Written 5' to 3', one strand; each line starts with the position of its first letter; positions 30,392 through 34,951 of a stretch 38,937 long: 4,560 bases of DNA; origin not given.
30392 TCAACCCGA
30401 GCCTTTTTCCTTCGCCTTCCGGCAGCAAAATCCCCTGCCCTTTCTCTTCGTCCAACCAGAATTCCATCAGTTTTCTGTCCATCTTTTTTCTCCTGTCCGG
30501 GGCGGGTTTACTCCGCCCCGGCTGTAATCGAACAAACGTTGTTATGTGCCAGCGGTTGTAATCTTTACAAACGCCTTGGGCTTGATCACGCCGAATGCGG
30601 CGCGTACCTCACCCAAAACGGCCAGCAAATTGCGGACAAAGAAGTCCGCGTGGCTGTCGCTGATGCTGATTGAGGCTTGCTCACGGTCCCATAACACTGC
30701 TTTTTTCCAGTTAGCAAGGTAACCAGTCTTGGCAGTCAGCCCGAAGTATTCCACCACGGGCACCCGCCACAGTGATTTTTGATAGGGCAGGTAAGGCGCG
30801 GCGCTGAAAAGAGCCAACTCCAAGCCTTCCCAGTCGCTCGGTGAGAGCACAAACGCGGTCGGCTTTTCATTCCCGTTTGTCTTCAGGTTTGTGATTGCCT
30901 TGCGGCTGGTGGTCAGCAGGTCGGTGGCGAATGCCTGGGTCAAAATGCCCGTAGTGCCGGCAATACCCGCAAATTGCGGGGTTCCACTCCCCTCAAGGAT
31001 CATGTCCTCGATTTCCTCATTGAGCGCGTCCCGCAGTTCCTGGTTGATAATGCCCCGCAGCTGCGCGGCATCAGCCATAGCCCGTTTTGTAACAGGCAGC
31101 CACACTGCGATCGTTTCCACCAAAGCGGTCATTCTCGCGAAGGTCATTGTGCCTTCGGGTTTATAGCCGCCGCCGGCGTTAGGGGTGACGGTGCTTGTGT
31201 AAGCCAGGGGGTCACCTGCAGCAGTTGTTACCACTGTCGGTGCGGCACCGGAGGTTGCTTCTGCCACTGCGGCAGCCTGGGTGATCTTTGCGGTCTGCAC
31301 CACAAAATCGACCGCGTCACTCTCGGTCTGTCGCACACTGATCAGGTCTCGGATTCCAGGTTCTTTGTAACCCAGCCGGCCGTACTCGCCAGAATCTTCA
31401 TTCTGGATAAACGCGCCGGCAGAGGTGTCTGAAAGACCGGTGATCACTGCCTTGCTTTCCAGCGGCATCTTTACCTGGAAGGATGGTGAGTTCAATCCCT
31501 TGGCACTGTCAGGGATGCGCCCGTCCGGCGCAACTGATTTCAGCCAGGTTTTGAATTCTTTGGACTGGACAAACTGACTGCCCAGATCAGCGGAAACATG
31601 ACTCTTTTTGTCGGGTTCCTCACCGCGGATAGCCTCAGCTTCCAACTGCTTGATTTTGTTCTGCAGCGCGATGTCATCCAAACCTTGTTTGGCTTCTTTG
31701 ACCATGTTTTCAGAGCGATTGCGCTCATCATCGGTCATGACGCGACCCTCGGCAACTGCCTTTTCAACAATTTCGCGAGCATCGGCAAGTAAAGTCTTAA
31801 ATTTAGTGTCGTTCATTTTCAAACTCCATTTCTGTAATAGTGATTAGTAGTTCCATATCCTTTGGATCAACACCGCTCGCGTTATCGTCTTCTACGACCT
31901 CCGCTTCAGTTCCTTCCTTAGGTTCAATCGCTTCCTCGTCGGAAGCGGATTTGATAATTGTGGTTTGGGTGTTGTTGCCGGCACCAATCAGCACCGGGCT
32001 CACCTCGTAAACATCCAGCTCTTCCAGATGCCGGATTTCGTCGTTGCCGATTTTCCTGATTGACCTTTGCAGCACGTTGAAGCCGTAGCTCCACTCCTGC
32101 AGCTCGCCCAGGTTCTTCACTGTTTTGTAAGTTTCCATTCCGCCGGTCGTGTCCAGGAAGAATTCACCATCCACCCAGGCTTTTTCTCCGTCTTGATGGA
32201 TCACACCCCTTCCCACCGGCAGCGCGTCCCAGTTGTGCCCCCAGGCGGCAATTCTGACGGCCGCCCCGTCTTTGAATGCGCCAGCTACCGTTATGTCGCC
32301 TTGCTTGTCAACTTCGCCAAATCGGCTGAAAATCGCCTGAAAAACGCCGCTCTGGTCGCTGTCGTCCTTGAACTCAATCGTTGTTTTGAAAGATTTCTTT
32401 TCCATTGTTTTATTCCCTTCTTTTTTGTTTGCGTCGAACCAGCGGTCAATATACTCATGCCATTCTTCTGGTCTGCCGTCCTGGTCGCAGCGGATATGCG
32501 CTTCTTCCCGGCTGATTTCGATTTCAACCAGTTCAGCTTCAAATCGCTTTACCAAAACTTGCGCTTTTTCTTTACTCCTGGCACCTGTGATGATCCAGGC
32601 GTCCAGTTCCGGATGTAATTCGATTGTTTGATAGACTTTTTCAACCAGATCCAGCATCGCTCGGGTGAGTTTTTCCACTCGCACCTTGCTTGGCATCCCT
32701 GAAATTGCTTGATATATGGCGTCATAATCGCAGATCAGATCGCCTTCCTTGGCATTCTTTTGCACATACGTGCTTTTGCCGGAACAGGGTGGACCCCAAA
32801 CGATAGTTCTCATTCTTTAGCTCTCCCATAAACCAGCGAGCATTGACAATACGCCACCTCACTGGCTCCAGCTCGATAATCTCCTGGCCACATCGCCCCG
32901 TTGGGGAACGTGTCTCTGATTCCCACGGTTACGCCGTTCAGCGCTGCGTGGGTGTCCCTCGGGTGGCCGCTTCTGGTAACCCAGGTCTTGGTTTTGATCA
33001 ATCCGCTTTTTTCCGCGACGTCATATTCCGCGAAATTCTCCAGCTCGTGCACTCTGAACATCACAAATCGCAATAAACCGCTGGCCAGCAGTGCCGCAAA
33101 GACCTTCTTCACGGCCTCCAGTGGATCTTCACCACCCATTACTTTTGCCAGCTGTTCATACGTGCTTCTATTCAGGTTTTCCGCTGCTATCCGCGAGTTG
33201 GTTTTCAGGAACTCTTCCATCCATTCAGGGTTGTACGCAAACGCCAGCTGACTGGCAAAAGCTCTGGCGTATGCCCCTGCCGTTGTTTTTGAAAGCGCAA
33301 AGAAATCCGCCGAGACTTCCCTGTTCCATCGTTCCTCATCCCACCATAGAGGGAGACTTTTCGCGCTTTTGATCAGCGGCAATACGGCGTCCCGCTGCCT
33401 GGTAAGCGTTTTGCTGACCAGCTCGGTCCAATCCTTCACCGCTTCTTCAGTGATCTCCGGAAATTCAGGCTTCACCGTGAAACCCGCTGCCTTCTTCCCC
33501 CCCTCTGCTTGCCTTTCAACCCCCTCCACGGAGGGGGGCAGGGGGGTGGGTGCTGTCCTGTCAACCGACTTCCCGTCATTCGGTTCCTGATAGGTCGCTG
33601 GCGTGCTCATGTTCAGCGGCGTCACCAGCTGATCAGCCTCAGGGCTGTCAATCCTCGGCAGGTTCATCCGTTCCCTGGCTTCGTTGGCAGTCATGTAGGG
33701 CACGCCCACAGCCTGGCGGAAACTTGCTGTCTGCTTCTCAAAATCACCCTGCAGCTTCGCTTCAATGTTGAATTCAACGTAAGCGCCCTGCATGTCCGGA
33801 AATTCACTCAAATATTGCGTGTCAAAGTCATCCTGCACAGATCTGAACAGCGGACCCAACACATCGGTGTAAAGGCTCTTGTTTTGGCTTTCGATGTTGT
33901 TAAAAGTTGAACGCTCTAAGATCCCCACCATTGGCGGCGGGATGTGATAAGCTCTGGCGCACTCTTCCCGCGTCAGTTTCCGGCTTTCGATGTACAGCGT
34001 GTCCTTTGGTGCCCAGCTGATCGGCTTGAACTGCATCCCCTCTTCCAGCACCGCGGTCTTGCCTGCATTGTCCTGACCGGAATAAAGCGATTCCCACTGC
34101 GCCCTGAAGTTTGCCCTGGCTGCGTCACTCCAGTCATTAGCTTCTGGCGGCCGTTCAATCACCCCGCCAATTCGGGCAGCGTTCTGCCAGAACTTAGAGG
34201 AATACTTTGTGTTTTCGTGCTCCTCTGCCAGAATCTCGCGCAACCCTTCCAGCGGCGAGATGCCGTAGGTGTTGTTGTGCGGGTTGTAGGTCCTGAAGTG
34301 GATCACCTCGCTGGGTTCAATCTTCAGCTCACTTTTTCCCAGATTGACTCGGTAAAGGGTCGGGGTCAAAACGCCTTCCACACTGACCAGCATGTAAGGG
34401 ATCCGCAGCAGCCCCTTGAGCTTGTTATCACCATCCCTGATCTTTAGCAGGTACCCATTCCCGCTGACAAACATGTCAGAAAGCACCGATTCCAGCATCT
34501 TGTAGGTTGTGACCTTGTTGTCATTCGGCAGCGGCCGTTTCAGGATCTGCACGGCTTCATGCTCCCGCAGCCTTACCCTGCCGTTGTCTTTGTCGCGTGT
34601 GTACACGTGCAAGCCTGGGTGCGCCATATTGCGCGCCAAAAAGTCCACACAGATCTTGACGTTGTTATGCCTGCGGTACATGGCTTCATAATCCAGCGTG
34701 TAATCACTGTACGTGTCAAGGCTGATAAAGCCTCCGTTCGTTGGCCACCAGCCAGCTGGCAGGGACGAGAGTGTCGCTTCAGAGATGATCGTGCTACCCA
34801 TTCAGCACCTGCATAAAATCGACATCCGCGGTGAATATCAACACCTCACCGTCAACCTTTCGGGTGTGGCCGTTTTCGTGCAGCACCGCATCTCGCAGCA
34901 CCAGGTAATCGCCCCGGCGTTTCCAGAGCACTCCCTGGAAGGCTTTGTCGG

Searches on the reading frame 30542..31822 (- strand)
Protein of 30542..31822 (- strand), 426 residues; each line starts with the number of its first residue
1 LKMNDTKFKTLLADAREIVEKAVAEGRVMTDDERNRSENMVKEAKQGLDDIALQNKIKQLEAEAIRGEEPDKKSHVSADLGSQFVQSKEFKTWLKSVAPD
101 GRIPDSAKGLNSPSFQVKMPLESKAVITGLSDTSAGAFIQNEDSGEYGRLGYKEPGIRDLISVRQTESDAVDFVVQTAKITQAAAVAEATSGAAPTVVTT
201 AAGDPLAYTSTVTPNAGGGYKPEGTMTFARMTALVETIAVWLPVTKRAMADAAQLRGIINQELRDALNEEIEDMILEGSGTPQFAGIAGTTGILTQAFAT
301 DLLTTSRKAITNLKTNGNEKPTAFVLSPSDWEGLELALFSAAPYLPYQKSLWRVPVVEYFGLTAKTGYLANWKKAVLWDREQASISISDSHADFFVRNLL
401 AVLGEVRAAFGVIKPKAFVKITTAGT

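Call 33: search_protein_families(library=pfam, proteins=[window:30542-31822:-], max_evalue=0.01)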
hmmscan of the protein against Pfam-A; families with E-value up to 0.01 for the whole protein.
window:30542-31822:- (426 aa): 2 families
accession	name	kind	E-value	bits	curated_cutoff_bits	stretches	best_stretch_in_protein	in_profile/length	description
PF05065.19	Phage_capsid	-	6.1e-28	98.4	24.2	1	139-422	5-279/280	Phage capsid family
PF25209.1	Phage_capsid_4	-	3.6e-06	27.9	27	1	205-420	40-261/262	Phage capsid protein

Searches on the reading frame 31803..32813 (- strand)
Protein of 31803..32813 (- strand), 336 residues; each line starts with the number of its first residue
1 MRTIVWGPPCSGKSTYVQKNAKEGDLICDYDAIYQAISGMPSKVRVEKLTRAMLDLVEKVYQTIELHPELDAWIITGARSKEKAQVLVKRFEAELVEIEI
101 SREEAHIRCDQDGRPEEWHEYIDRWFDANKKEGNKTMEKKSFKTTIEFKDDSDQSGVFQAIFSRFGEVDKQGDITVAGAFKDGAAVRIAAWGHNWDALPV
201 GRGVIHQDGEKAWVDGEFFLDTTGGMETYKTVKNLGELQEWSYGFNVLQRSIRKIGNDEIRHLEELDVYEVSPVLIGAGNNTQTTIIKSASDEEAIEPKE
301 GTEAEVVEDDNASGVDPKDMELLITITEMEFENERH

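Call 33: search_protein_families(library=pfam, proteins=[window:31803-32813:-], max_evalue=0.01)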
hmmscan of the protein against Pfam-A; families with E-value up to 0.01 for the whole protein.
window:31803-32813:- (336 aa): 1 family
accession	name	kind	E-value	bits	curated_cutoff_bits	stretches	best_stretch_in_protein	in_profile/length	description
PF04586.22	Peptidase_S78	-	5.7e-13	49.8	21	1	150-290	7-158/165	Caudovirus prohead serine protease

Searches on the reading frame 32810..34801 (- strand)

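Call 33: search_protein_families(library=pfam, proteins=[window:32810-34801:-], max_evalue=0.01)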
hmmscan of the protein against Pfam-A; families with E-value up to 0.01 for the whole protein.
window:32810-34801:- (663 aa): 1 family
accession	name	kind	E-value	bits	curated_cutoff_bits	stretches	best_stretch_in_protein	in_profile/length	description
PF04860.17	Phage_portal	-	2.5e-81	273.8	39.1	1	48-380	3-321/321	Phage portal protein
